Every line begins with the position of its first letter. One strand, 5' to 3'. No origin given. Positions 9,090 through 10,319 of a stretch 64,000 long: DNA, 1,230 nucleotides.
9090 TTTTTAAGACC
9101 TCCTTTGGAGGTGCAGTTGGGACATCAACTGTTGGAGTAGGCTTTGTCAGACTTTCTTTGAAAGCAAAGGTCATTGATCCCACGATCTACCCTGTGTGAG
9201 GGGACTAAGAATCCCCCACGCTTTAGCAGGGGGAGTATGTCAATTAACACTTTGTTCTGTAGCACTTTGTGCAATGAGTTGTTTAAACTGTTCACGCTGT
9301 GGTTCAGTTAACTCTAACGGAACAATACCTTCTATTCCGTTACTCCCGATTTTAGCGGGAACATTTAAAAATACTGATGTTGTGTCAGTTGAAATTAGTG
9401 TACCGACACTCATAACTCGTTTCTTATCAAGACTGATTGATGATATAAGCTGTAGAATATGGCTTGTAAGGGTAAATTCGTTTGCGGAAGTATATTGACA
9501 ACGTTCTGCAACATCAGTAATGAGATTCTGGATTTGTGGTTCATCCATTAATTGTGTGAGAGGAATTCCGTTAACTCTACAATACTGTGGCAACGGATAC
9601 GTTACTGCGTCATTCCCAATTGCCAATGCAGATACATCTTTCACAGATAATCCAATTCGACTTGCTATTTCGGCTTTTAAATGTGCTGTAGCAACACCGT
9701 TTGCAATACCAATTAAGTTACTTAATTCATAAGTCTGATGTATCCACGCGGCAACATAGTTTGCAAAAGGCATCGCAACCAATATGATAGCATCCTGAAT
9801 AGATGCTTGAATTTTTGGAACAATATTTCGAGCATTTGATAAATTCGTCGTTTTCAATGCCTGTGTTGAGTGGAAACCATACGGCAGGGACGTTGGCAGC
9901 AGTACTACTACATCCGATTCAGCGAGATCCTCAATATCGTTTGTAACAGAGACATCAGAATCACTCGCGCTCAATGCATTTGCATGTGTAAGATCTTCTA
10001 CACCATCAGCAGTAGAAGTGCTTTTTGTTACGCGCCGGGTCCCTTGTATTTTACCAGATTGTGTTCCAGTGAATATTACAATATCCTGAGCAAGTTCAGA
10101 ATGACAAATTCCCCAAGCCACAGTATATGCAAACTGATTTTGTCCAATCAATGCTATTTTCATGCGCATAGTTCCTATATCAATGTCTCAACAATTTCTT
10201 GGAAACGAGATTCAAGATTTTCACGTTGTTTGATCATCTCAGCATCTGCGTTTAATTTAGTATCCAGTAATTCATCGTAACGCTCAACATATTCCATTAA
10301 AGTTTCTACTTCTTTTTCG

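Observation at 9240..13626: Candidate novel module: MT-A70 methyltransferase + 931-aa orphan protein + inactivated MDH/LDH homolog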

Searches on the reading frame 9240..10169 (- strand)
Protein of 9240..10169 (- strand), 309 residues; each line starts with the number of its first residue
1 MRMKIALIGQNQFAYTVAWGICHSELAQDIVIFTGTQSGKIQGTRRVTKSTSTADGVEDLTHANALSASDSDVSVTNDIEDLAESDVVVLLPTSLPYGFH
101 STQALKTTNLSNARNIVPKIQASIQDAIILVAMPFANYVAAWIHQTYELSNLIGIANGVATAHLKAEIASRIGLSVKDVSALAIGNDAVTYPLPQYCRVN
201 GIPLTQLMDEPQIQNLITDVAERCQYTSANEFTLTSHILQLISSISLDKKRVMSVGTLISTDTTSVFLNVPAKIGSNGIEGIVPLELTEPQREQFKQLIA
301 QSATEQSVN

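Call 3: search_protein_families(library=pfam, proteins=[window:9240-10169:-], max_evalue=0.1)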
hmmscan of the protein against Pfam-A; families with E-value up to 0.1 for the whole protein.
window:9240-10169:- (309 aa): 1 family
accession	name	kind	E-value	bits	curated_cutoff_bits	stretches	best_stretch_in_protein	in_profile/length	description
PF00056.29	Ldh_1_N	-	0.00013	22.5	27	1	3-133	1-118/141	lactate/malate dehydrogenase, NAD binding domain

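Call 4: search_protein_families(library=ncbifam, proteins=[window:9240-10169:-], max_evalue=0.1)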
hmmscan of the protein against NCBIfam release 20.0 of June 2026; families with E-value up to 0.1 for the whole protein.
window:9240-10169:- (309 aa): 6 families
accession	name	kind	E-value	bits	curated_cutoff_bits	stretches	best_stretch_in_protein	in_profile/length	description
NF004863.0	PRK06223.1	subfamily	6.6e-33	114.2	283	1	2-299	3-297/313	malate dehydrogenase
TIGR01763.1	MalateDH_bact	equivalog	1.1e-28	100.4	351.85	1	2-297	1-293/305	malate dehydrogenase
TIGR01771.1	L-LDH-NAD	equivalog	6.1e-18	65.2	303.55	1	56-298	37-293/299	L-lactate dehydrogenase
NF000824.0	PRK00066.1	subfamily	3.5e-15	56.1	339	1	3-297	7-302/316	L-lactate dehydrogenase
NF041314.1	Malate_DH_Halo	equivalog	1.4e-08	34.3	550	1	53-300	42-294/304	malate dehydrogenase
NF005875.0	PRK07819.1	subfamily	0.019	14.4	319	1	26-89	27-89/287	3-hydroxybutyryl-CoA dehydrogenase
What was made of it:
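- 9240..10169 (-): LDH/MDH-fold pseudoenzyme, 309 aa (probable start 10163). Begins 5-11 nt after the stop codon of the large gene. NCBIfam MDH models score far below cut-off: 114 against 283 bits and 100 against 352 (call 4).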

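Call 5: search_protein_families(library=padloc, proteins=[window:9240-10169:-], max_evalue=0.1)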
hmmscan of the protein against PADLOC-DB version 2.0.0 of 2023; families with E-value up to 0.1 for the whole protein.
window:9240-10169:- (309 aa): 0 families

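Call 7: search_solved_structures(query=window:9240-10169:-, show_alignments=1)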
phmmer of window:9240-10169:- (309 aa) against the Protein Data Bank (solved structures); distinct sequences matched with E-value up to 0.001: 83 (the best 60 are shown).
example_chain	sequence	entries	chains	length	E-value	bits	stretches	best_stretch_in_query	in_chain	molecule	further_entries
4plh_A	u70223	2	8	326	1.4e-22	83.9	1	2-299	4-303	malate dehydrogenase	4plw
4plt_B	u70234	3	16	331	3.5e-21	79.4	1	2-299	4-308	malate dehydrogenase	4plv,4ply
1gv1_A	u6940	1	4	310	4.9e-21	78.9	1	3-290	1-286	MALATE DEHYDROGENASE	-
1guz_A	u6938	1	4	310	5.7e-21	78.7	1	3-291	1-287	MALATE DEHYDROGENASE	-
1gv0_A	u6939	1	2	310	6.5e-21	78.5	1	3-291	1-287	MALATE DEHYDROGENASE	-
2d4a_B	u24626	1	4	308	2.6e-20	76.5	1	58-299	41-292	Malate dehydrogenase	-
7aob_A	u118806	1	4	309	2.8e-20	76.4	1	60-300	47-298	Malate dehydrogenase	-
3nep_X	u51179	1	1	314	1.3e-18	70.9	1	3-297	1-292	Malate dehydrogenase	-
4plc_A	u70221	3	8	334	1.7e-18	70.5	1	2-300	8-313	lactate dehydrogenase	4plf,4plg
7f8d_A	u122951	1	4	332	1.2e-16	64.5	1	57-295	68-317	Malate dehydrogenase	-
1uxi_A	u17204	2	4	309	2.2e-16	63.7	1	58-291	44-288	MALATE DEHYDROGENASE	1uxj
7x1l_A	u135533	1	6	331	2.2e-16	63.7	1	57-295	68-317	Malate dehydrogenase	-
7by8_A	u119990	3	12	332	2.2e-16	63.6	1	57-295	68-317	Malate dehydrogenase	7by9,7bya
6vdh_A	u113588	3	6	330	3.1e-16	63.2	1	3-300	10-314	lactate dehydrogenase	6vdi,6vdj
3tl2_A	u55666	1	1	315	6.8e-16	62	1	55-297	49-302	Malate dehydrogenase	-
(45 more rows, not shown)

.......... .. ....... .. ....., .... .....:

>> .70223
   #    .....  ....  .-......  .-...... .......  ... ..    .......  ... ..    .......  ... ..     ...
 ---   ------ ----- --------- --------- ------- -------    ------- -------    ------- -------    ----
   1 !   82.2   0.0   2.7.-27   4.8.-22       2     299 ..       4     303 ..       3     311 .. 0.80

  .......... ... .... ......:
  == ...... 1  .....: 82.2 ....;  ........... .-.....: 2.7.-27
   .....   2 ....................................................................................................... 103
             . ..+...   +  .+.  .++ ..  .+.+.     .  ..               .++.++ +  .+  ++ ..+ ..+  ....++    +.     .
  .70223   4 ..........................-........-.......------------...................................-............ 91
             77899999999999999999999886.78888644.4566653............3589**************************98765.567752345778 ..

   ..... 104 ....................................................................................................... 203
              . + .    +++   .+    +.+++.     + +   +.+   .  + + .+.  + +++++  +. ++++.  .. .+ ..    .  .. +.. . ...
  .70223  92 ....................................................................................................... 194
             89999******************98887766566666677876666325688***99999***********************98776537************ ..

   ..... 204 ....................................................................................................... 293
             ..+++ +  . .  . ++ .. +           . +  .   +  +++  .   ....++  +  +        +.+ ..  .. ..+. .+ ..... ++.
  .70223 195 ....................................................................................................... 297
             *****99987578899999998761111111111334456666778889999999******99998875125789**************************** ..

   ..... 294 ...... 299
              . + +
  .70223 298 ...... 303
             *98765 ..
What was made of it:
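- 9240..10169 (-): Full-length alignment to malate dehydrogenases, 4plh E=1.4e-22 (call 7).
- On LDH/MDH superfamily, LDH-like malate dehydrogenase: Best is 4plh at 1.4e-22, covering query residues 2-299 (call 7).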

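Call 19: find_homologous_proteins(query=window:9240-10169:-, max_evalue=0.001)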
Query window:9240-10169:- (309 aa): 309 proteins with E <= 0.001 among 2323 candidates; the best 120 are listed.
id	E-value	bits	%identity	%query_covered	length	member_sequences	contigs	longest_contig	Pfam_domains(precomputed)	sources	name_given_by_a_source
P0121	5.9e-187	638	96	100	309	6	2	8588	-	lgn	-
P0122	1.2e-167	575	86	99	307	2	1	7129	-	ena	-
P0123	4.0e-155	533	81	99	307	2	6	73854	-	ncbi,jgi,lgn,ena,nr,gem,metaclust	ncbi:MAG: hypothetical protein OXD54_12170 [Candidatus Poribacteria bacterium]|nr:hypothetical prote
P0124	3.6e-153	527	80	99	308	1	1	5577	-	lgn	-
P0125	2.0e-152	525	78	99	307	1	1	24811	-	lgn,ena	-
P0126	3.2e-145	501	78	99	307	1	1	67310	-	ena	-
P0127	5.1e-138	477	74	99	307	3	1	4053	-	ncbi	-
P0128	1.9e-136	472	72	99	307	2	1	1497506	-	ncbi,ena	-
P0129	2.3e-135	469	71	99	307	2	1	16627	-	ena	-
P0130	4.5e-135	468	72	99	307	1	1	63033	-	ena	-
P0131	5.9e-135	467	72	99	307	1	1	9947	-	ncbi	-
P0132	8.7e-135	467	72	99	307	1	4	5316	-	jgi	jgi:malate dehydrogenase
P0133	2.9e-134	465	72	99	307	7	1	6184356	-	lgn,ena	-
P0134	1.4e-133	463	72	98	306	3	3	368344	PF00056.30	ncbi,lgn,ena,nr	ncbi:MAG: hypothetical protein OXI67_15775 [Candidatus Poribacteria bacterium]|nr:hypothetical prote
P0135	2.0e-133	462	72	99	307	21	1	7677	-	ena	-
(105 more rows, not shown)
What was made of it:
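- Closest known: LDH-like malate dehydrogenases. Different: IMG nevertheless names some members 'malate dehydrogenase' (call 19).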

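Call 25: search_protein_families(library=phrogs, proteins=[window:9240-10169:-], max_evalue=0.01)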
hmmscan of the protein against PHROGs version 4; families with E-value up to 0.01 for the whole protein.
window:9240-10169:- (309 aa): 0 families

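Call 51: find_related_loci(query=A5, collection=genome_contigs, flank=6000)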
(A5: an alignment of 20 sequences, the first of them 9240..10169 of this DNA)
Query A5 (309 aa) in genome_contigs; peptide patterns used: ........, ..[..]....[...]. (x = any residue, [..] = any of these).
136 stretches matched a pattern; 124 encode a relative of the query (tblastn E <= 1e-3); the best 80 are kept; 80 distinct loci.
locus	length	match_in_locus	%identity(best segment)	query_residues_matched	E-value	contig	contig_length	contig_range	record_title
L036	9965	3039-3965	95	1-309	0e+0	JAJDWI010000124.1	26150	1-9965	MAG: Candidatus Poribacteria bacterium isolate jk18x25bins.18 k141_982765, whole genome shotgun sequence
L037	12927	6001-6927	81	1-309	3e-170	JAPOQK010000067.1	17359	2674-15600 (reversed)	MAG: Candidatus Poribacteria bacterium isolate APA_bin_83 c_000000176534, whole genome shotgun sequence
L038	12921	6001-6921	75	3-309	2e-152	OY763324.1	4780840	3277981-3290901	MAG: Candidatus Poribacteria bacterium isolate 3d2a48e4-3859-4b6e-83ef-b4ffa18775ef genome assembly, chromosome: 1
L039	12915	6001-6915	72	3-307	5e-148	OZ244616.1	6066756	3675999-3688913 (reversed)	MAG: Candidatus Poribacteria bacterium isolate e5250d40-67f0-410b-965f-0d198546f1b0 genome assembly, chromosome: 1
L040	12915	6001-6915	72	3-307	3e-146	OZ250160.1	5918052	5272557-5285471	MAG: Candidatus Poribacteria bacterium isolate 8ae7ebc5-6e71-4186-9c0c-d873ebd224b0 genome assembly, chromosome: 1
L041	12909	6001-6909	72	3-306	2e-145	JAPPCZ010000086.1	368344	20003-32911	MAG: Candidatus Poribacteria bacterium isolate IRC4_bin_14 NODE_12_length_368344_cov_20.1039, whole genome shotgun seque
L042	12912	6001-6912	71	3-306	2e-144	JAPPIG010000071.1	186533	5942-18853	MAG: Candidatus Poribacteria bacterium isolate RHO2_bin_17 NODE_98_length_186533_cov_60.983092, whole genome shotgun seq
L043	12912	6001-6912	71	3-306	5e-144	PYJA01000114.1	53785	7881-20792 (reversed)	MAG: Candidatus Poribacteria bacterium isolate PCPOR2a Ga0207197_1114, whole genome shotgun sequence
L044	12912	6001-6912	71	3-306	2e-143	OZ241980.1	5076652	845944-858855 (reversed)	MAG: Candidatus Poribacteria bacterium isolate addb8a48-e40a-4d5d-92e9-c4632a5e54a8 genome assembly, chromosome: 1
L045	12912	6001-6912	70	3-306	3e-142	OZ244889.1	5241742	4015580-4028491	MAG: Candidatus Poribacteria bacterium isolate e98e4a03-ae45-434a-8c9f-424be2589405 genome assembly, chromosome: 1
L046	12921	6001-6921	67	3-309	2e-142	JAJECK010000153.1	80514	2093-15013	MAG: Candidatus Poribacteria bacterium isolate jk18xAbins.19 k141_1151148, whole genome shotgun sequence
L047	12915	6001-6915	69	3-307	3e-142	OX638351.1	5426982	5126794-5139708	MAG: uncultured Poribacteria bacterium isolate d4690918-7cf6-4b6d-bcb0-07eb3c50a363 genome assembly, chromosome: 1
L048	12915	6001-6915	70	3-307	3e-141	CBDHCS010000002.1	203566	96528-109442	MAG: Candidatus Poribacteria bacterium isolate 2ff7ea9c-4ed9-48aa-ac60-1c2c21251b56 genome assembly, contig: contig_2, w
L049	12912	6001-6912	70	3-306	3e-141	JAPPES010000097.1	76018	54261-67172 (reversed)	MAG: Candidatus Poribacteria bacterium isolate RHO1_bin_11 NODE_783_length_76018_cov_20.006490, whole genome shotgun seq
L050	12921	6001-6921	69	3-309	4e-141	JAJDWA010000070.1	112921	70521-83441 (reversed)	MAG: Candidatus Poribacteria bacterium isolate jk18x22bins.76 k141_322631, whole genome shotgun sequence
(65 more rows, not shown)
